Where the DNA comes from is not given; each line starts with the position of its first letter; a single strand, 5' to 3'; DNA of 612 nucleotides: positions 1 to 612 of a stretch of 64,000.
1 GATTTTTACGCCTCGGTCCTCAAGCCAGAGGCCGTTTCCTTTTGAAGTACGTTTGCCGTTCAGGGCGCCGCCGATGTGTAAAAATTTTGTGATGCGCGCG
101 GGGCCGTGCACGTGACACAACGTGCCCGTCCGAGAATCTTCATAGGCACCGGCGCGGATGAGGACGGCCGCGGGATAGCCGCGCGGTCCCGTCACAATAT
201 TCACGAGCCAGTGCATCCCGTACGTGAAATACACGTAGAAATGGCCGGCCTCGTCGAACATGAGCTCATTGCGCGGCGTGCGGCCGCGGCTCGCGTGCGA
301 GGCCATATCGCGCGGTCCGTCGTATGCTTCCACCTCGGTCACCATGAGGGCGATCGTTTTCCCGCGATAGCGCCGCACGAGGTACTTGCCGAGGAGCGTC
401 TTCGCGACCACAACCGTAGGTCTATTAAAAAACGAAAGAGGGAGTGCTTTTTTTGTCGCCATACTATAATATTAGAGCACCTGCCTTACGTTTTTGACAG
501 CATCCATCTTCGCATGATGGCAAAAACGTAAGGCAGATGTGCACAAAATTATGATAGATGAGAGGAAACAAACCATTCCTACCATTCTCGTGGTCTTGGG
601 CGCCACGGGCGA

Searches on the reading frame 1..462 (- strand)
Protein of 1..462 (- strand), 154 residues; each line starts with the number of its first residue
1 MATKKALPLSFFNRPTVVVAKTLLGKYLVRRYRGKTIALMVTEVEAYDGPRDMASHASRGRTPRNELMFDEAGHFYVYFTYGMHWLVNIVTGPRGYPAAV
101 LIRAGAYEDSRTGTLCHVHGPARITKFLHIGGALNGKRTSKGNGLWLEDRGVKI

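Call 50: search_protein_families(library=pfam, proteins=[window:1-462:-], max_evalue=0.001)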
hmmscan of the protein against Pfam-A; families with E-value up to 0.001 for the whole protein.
window:1-462:- (154 aa): 1 family
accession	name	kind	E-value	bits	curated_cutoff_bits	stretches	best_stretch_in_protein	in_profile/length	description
PF02245.21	Pur_DNA_glyco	-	1.3e-43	148.9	27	1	10-149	1-148/181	Methylpurine-DNA glycosylase (MPG)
